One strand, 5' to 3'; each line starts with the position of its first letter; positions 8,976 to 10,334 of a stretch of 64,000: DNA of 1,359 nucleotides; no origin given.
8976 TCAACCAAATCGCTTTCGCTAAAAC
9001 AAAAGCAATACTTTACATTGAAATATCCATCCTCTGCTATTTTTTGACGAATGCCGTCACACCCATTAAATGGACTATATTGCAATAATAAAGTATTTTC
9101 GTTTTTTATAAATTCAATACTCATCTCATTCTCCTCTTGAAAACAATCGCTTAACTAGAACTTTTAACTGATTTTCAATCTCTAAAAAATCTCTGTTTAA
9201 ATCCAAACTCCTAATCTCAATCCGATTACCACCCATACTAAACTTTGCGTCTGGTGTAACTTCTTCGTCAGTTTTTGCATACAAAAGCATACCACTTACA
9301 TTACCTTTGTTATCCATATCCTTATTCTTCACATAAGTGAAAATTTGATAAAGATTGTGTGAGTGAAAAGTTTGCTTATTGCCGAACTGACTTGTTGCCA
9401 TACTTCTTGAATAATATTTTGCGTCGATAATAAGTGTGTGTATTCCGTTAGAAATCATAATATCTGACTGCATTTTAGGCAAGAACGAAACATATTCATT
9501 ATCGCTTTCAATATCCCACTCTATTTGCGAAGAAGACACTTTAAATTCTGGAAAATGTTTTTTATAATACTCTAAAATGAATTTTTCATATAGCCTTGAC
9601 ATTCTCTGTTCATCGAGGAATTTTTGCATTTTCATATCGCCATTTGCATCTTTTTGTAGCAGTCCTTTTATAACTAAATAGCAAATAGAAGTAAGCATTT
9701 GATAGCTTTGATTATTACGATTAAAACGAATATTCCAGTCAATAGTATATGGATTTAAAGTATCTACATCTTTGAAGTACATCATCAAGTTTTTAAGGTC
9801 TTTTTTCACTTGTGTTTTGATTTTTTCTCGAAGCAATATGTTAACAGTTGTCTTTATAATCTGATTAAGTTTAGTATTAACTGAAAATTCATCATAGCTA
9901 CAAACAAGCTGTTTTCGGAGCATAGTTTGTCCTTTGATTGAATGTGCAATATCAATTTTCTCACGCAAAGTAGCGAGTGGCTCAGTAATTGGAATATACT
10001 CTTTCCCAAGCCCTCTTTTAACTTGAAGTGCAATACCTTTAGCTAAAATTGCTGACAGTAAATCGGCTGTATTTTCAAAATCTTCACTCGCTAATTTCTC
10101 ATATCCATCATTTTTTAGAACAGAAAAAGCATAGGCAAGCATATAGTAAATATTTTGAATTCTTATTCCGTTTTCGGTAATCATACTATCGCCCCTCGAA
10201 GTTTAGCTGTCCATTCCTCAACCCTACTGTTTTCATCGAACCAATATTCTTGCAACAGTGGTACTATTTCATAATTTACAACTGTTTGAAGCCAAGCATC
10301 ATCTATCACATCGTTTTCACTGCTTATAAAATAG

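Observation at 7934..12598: McrB-McrC translationally coupled to a Shedu-type nuclease: candidate three-gene defence operon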

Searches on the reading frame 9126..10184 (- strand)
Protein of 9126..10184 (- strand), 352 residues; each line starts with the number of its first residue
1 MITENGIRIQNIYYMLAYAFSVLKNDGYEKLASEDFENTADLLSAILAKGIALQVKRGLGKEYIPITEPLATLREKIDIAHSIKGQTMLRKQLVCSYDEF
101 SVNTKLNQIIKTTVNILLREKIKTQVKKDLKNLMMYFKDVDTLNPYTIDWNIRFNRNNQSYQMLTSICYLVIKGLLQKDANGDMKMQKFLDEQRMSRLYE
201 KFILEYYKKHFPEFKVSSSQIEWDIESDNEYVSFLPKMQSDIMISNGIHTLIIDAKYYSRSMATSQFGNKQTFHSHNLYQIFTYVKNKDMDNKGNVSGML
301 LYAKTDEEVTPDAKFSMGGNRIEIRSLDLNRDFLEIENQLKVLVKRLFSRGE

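Call 3: search_protein_families(library=pfam, proteins=[window:9126-10184:-], max_evalue=0.1)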
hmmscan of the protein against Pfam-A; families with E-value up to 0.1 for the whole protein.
window:9126-10184:- (352 aa): 1 family
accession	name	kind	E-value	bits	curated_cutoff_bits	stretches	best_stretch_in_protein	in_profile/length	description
PF10117.15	McrBC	-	7.3e-36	124.2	23.9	1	12-302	34-317/318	McrBC 5-methylcytosine restriction system component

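Call 4: search_protein_families(library=padloc, proteins=[window:9126-10184:-], max_evalue=0.1)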
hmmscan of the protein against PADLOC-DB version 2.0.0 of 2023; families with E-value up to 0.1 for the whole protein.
window:9126-10184:- (352 aa): 0 families

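Call 5: search_protein_families(library=ncbifam, proteins=[window:9126-10184:-], max_evalue=0.1)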
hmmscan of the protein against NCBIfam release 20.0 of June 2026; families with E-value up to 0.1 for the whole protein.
window:9126-10184:- (352 aa): 1 family
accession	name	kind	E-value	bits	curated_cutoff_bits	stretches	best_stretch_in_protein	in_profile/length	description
NF007277.0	PRK09736.1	equivalog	2.3e-114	382.2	338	1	3-347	3-351/353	5-methylcytosine-specific restriction endonuclease system specificity protein McrC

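Call 25: find_related_loci(query=window:9126-10184:-, collection=metagenome_contigs, flank=6000)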
Query window:9126-10184:- (352 aa) in metagenome_contigs; peptide patterns used: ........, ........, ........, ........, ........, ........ (x = any residue, [..] = any of these).
279 stretches matched a pattern; 193 encode a relative of the query (tblastn E <= 1e-3); the best 80 are kept; 80 distinct loci.
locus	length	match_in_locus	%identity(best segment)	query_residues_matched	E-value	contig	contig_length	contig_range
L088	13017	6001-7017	64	7-349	3e-148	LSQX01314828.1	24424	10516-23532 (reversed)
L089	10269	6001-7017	62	7-349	4e-147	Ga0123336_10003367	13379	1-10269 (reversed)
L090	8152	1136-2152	62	7-349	2e-144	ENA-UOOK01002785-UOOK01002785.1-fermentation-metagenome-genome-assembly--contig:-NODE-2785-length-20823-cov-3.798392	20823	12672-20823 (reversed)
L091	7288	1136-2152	62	7-349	2e-144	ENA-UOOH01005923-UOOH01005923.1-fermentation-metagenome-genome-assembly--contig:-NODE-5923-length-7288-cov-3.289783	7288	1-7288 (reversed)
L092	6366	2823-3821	61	7-344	1e-135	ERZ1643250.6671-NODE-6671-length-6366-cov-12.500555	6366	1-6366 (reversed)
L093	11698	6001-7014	59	7-348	6e-135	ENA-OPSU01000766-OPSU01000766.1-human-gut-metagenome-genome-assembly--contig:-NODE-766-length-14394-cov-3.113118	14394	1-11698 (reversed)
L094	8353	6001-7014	59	7-348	6e-135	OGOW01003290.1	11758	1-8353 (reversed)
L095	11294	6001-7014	59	7-348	6e-135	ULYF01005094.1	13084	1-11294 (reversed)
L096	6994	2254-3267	59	7-348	6e-135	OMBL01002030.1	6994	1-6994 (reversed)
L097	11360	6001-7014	59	7-348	6e-135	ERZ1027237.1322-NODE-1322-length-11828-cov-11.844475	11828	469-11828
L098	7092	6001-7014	59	7-348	6e-135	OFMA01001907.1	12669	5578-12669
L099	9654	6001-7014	59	7-348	6e-135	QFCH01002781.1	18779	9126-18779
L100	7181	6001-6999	61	7-344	1e-134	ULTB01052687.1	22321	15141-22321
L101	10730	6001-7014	60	7-348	2e-134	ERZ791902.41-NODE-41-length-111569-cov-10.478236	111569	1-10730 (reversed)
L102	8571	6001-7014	60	7-348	2e-134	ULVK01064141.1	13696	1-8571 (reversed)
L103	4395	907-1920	60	7-348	1e-136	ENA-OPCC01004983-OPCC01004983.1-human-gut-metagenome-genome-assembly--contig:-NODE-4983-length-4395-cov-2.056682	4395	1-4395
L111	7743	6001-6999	61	7-344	2e-133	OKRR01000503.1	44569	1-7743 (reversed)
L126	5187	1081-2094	59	7-348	5e-134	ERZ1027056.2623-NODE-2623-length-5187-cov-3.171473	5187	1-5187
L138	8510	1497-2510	58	7-348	2e-132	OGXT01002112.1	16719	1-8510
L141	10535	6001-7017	58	7-349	3e-132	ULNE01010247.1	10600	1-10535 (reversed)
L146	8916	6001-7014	58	7-348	5e-132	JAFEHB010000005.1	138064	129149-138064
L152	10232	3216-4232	58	7-346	8e-132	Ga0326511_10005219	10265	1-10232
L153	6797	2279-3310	57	7-351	2e-131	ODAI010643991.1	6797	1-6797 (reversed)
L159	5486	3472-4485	58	7-348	1e-131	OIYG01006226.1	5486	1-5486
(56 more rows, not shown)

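Call 26: find_related_loci(query=window:9126-10184:-, collection=viral_contigs, flank=6000)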
Query window:9126-10184:- (352 aa) in viral_contigs; peptide patterns used: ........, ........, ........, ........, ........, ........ (x = any residue, [..] = any of these).
12 stretches matched a pattern; 2 encode a relative of the query (tblastn E <= 1e-3); 2 distinct loci.
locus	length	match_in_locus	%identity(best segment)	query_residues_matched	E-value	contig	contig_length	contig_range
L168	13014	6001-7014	59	7-348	2e-136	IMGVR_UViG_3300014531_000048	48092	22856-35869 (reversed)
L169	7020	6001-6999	60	7-344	1e-128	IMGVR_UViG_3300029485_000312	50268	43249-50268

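Call 30: search_protein_families(library=pfam, proteins=[L103:2002-3198:+, L126:2093-3589:+, L141:7013-7693:+, L146:7051-7953:+, L091:2180-2635:+, L111:7284-7697:+, L152:4285-5265:+, L153:3711-5318:+, L159:4695-5468:+, L138:3489-3941:+], max_evalue=0.01)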
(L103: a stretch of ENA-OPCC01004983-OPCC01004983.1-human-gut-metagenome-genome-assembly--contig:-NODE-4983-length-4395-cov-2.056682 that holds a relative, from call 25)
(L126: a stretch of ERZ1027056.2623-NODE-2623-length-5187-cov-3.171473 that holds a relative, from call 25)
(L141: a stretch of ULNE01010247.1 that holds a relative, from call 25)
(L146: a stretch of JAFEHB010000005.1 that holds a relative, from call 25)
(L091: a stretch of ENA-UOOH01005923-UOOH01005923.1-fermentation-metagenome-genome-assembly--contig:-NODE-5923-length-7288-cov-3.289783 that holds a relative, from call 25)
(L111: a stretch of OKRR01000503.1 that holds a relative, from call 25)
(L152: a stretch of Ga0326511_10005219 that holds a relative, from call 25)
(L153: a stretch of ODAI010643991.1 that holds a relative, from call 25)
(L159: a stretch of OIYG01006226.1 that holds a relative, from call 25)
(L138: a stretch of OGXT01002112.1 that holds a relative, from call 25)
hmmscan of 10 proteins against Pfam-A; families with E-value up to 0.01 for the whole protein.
L103:2002-3198:+ (398 aa): 0 families

L126:2093-3589:+ (498 aa): 0 families

L141:7013-7693:+ (226 aa): 0 families

L146:7051-7953:+ (300 aa): 2 families
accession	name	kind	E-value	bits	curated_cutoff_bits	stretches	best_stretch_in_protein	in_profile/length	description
PF00226.36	DnaJ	-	6.8e-05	23.3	27.8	1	157-200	8-50/63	DnaJ domain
PF05979.17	DUF896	-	0.0059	16.9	24.2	1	141-190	1-50/64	Bacterial protein of unknown function (DUF896)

L091:2180-2635:+ (151 aa): 0 families

L111:7284-7697:+ (137 aa): 6 families
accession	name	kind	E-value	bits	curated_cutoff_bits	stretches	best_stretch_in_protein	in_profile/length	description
PF01381.28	HTH_3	-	3.4e-15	56.2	23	1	27-81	1-55/55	Helix-turn-helix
PF12844.13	HTH_19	-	7e-12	45.5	30.2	1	25-82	2-59/64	Helix-turn-helix domain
PF13560.12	HTH_31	-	2.6e-09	37.7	27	1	25-77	4-57/64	Helix-turn-helix domain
PF04507.18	DUF576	-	0.0015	18.5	27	1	4-109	64-170/225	Csa1 family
PF13443.12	HTH_26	-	0.0018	18.9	22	1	26-82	1-58/63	Cro/C1-type HTH DNA-binding domain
PF15731.11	MqsA_antitoxin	-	0.0076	16.8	30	0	15-65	62-112/131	Antitoxin component of bacterial toxin-antitoxin system, MqsA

L152:4285-5265:+ (326 aa): 2 families
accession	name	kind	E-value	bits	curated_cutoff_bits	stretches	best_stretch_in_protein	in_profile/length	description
PF13280.12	WYL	-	2.4e-15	56.7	21.8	1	141-211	2-65/70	WYL domain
PF25583.1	WCX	-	1.3e-07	32.2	23.9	1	249-324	3-76/76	WCX domain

L153:3711-5318:+ (535 aa): 3 families
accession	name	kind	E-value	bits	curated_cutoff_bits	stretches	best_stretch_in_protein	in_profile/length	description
PF05729.18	NACHT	-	1.7e-06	28.4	26.7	1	229-371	3-149/167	NACHT domain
PF20720.3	nSTAND3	-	1.9e-05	24.8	27.2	1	226-360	17-122/155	Novel STAND NTPase 3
PF24883.2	NPHP3_N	-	0.00043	21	24.8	0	224-269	20-62/164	Nephrocystin 3, N-terminal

L159:4695-5468:+ (257 aa): 1 family
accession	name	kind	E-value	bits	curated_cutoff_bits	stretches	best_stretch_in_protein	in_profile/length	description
PF02661.23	Fic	-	2.4e-16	60.8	24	1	92-187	1-89/93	Fic/DOC family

L138:3489-3941:+ (150 aa): 0 families

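Call 31: search_protein_families(library=padloc, proteins=[L103:2002-3198:+, L126:2093-3589:+, L141:7013-7693:+, L146:7051-7953:+, L091:2180-2635:+, L111:7284-7697:+, L152:4285-5265:+, L153:3711-5318:+, L159:4695-5468:+, L138:3489-3941:+], max_evalue=0.01)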
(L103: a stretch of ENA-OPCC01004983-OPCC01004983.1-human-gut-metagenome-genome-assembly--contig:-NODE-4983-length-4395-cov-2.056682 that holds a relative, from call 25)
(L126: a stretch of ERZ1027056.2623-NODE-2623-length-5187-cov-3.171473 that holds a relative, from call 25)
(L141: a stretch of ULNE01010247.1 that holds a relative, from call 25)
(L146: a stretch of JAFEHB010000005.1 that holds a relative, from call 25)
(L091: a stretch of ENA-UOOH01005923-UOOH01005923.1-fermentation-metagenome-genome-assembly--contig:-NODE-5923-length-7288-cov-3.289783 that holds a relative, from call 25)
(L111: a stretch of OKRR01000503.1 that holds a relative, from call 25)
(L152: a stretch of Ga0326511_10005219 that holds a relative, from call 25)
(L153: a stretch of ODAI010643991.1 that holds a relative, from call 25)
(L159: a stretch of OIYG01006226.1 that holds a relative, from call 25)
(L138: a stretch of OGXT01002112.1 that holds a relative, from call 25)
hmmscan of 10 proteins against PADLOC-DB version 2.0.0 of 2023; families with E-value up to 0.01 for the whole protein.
L103:2002-3198:+ (398 aa): 0 families

L126:2093-3589:+ (498 aa): 1 family
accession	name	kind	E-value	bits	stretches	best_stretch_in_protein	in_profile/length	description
PDLC03834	BnzB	-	7.4e-104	346.6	1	52-418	142-487/504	-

L141:7013-7693:+ (226 aa): 0 families

L146:7051-7953:+ (300 aa): 0 families

L091:2180-2635:+ (151 aa): 0 families

L111:7284-7697:+ (137 aa): 17 families
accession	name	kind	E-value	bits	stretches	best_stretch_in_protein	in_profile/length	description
PDLC02926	HTH_VI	-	8.3e-12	43.2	1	25-87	4-66/92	-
PDLC04142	capH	-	9.4e-10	37.5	1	25-103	9-74/103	capH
PDLC03947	RmrA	-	6.1e-09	33.2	1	23-112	12-101/383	-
PDLC03951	RmrA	-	1.8e-08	31.8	1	24-91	10-77/400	-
PDLC03954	RmrA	-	9.6e-08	29.3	1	24-88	12-76/380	-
PDLC03948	RmrA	-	2.9e-07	27.7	1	24-83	10-69/397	-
PDLC03952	RmrA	-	4.5e-07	27.1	1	23-91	23-91/395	-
PDLC03945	RmrA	-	1.5e-06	25.6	1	25-85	5-65/394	-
PDLC03949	RmrA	-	2.4e-06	24.6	1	25-85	5-65/363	-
PDLC03944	RmrA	-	6.9e-06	23.3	1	24-84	8-68/384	-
PDLC03956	RmrA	-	1.9e-05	21.9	1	23-90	9-77/399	-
PDLC03953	RmrA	-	0.0002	18.7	1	23-84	6-67/373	-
PDLC03955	RmrA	-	0.00032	18.1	1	25-80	23-78/371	-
PDLC03671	Control_protein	-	0.00055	18.1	1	20-83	11-75/84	control protein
PDLC03946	RmrA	-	0.0012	15.6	1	25-83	5-63/357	-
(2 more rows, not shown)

L152:4285-5265:+ (326 aa): 4 families
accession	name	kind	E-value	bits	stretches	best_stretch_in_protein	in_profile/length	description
PDLC01652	WYL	-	2.2e-33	113.9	1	135-324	13-162/162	"CAS-I,CAS-II,CAS-III,CAS-IV,CAS-V,CAS-VI; associated_signaling"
PDLC01457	WYL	-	3.2e-17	60.9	1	79-311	70-228/229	"CAS-I,CAS-II,CAS-III,CAS-IV,CAS-V,CAS-VI; associated_signaling"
PDLC01766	Cas3c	-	4.5e-09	33.1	1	99-323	95-312/1009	-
PDLC03787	RTasWYL-YodC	-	0.0046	14.1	1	154-217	291-349/354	DRT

L153:3711-5318:+ (535 aa): 2 families
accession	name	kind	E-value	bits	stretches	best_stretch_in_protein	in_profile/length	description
PDLC02169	Avs4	-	4.4e-23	78.6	1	15-244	17-226/1570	-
PDLC00299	PtuA1|PtuA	-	0.00093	16.3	0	185-243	36-92/535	AAA ATPase domain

L159:4695-5468:+ (257 aa): 9 families
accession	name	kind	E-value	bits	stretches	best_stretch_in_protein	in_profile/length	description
PDLC04836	PDC-S04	-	1e-89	297.9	1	8-245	3-239/244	-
PDLC04837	PDC-S04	-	3.9e-63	210.8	1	15-239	11-230/234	-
PDLC04840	PDC-S04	-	2.5e-27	94.1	1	31-220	13-203/227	-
PDLC03963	SoFic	-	7.1e-27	92.7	1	34-230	60-257/361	-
PDLC04839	PDC-S04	-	5e-11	40.7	1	89-231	55-200/205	-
PDLC04838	PDC-S04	-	8.5e-09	33.5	1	160-232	131-201/209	-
PDLC04842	PDC-S04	-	2.8e-06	25.2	1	168-220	107-159/202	-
PDLC04841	PDC-S04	-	7.8e-05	20.4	1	158-220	195-257/292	-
PDLC04966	PDC-S24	-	9.8e-05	19.4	1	134-192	277-336/497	-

L138:3489-3941:+ (150 aa): 1 family
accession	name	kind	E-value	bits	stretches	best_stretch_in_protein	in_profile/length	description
PDLC02153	Cas13b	-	0.0011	15.4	1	9-124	796-893/903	-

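Call 50: find_homologous_proteins(query=window:9126-10184:-, max_evalue=1e-60)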
Query window:9126-10184:- (352 aa): 7955 proteins with E <= 1e-60 among 8000 candidates; the best 120 are listed.
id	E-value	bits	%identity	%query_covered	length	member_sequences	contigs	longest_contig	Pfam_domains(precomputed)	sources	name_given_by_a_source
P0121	3.7e-228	774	100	100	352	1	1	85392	PF10117.16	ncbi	-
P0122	5.6e-202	688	90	98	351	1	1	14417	PF10117.16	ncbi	-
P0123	8.1e-189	645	87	97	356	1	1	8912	PF10117.16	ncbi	-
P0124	4.5e-188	642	86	96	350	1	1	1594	PF10117.16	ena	-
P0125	3.9e-185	633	82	99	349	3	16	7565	PF10117.16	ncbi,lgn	ncbi:MAG: 5-methylcytosine-specific restriction endonuclease system specificity protein McrC [Rikene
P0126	5.2e-176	603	82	95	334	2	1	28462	PF10117.16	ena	-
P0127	9.1e-176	602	78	99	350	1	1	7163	PF10117.16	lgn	-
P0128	2.1e-174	597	79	97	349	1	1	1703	PF10117.16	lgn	-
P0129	3.1e-174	597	79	99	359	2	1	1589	PF10117.16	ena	-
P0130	3.4e-174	597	81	98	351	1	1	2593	PF10117.16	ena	-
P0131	4.3e-174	596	80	98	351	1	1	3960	PF10117.16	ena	-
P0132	1.2e-173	595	79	99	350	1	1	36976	PF10117.16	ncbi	-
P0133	1.0e-172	592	78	100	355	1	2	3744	PF10117.16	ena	-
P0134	2.7e-170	584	78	97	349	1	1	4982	PF10117.16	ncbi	-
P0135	9.9e-170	582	77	98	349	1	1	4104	PF10117.16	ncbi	-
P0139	6.4e-166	570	75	97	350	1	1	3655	PF10117.16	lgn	-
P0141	2.5e-163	561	73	99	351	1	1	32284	PF10117.16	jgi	-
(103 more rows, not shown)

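Call 51: find_encoding_contigs(protein=P0122, flank=7000, max_places=2)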
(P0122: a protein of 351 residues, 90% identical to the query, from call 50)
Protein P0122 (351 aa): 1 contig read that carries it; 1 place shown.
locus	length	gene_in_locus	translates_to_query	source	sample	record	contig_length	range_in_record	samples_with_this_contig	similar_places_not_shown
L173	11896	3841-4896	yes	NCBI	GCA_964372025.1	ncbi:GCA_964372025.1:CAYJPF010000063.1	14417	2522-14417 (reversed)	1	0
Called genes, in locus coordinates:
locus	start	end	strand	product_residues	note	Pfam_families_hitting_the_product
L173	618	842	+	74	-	PF13443:HTH_26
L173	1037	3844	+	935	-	PF28527:DUF8425, PF14338:Mrr_N, PF01878:EVE (weak), PF20720:nSTAND3 (weak), PF07728:AAA_5, PF28529:McrB_lid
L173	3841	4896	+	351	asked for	PF10117:McrBC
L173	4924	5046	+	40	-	-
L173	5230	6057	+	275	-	-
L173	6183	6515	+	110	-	-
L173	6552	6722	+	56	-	-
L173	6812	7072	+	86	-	-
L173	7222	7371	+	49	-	-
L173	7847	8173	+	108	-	PF13481:AAA_25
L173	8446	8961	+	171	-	PF00589:Phage_integrase (weak)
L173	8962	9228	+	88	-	PF00589:Phage_integrase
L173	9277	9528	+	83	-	PF21983:NikA-like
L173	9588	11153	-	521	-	-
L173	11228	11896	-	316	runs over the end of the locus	PF00145:DNA_methylase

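Call 52: find_encoding_contigs(protein=P0126, flank=7000, max_places=2)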
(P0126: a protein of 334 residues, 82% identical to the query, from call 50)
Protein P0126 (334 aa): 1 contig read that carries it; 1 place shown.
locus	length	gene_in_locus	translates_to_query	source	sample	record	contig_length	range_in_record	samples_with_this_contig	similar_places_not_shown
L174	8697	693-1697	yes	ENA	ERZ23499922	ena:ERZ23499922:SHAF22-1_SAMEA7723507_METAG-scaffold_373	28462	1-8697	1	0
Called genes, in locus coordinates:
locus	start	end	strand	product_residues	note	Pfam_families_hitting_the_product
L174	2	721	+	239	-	?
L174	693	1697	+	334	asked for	PF10117:McrBC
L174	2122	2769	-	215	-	PF02163:Peptidase_M50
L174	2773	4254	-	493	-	PF02749:QRPTase_N (faint), PF17767:NAPRTase_N, PF17956:NAPRTase_C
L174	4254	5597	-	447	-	PF00768:Peptidase_S11, PF13354:Beta-lactamase2 (weak), PF07943:PBP5_C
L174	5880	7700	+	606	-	PF21211:FkbH_N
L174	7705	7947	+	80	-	-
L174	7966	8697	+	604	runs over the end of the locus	PF02690:Na_Pi_cotrans, PF01895:PhoU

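Call 53: find_encoding_contigs(protein=P0132, flank=7000, max_places=2)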
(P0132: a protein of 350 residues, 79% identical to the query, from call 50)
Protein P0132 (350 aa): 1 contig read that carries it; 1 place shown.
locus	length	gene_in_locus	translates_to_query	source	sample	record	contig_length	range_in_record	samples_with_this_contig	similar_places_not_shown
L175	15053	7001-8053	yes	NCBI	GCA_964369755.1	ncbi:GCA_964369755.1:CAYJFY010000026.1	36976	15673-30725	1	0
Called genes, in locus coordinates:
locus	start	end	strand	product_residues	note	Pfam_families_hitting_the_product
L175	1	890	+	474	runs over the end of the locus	PF01547:SBP_bac_1, PF13416:SBP_bac_8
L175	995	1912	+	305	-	PF00528:BPD_transp_1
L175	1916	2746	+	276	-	PF00528:BPD_transp_1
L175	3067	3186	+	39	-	-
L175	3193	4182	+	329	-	PF13310:Virulence_RhuM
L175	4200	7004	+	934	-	PF28527:DUF8425, PF14338:Mrr_N, PF01878:EVE (weak), PF20720:nSTAND3 (weak), PF07728:AAA_5, PF28529:McrB_lid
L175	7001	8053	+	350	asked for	PF10117:McrBC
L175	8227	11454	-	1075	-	-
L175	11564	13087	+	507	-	PF00072:Response_reg, PF12833:HTH_18, PF00165:HTH_AraC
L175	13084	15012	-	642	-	PF00532:Peripla_BP_1, PF13377:Peripla_BP_3, PF00990:GGDEF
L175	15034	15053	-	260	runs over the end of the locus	PF12833:HTH_18, PF00165:HTH_AraC (weak)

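Call 55: find_encoding_contigs(protein=P0141, flank=7000, max_places=2)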
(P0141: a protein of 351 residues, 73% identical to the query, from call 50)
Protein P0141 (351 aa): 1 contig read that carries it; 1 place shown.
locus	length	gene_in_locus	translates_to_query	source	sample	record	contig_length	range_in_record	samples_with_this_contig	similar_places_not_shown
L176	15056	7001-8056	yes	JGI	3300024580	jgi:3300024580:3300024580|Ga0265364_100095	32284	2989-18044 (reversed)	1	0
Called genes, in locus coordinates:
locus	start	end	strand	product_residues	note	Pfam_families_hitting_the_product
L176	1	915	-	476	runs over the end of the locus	PF27537:HoxH, PF00374:NiFeSe_Hases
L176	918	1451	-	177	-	PF01058:Oxidored_q6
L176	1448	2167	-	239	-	PF13510:Fer2_4, PF00111:Fer2, PF10588:NADH-G_4Fe-4S_3, PF13183:Fer4_8 (weak), PF22117:Fer4_Nqo3, PF12838:Fer4_7, PF13187:Fer4_9 (weak), PF00037:Fer4 (weak), +4 more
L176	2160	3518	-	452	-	PF01512:Complex1_51K, PF10531:SLBB, PF10589:NADH_4Fe-4S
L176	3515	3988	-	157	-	PF01257:2Fe-2S_thioredx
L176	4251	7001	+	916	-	PF28527:DUF8425, PF14338:Mrr_N, PF28530:DUF8426, PF20720:nSTAND3 (faint), PF07728:AAA_5, PF28529:McrB_lid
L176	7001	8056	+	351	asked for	PF10117:McrBC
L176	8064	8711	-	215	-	PF18899:DUF5655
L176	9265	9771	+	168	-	-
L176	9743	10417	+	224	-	PF00072:Response_reg, PF00486:Trans_reg_C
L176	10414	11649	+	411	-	PF02518:HATPase_c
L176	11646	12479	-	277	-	PF04055:Radical_SAM, PF13186:SPASM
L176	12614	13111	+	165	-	PF03449:GreA_GreB_N, PF01272:GreA_GreB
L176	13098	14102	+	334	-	PF01118:Semialdhyde_dh, PF22698:Semialdhyde_dhC_1, PF02774:Semialdhyde_dhC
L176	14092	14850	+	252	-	PF00149:Metallophos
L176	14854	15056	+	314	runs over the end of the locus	PF01584:CheW, PF00072:Response_reg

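Call 56: find_encoding_contigs(protein=P0139, flank=7000, max_places=2)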
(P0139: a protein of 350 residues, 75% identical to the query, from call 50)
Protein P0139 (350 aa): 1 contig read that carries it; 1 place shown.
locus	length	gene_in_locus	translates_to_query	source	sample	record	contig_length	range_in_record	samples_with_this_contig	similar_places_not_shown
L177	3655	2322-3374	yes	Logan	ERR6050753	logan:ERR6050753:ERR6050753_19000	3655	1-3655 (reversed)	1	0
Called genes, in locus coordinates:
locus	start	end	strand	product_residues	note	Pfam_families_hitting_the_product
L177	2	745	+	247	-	?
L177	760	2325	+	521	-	PF28530:DUF8426, PF20720:nSTAND3 (weak), PF07728:AAA_5, PF28529:McrB_lid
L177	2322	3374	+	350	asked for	PF10117:McrBC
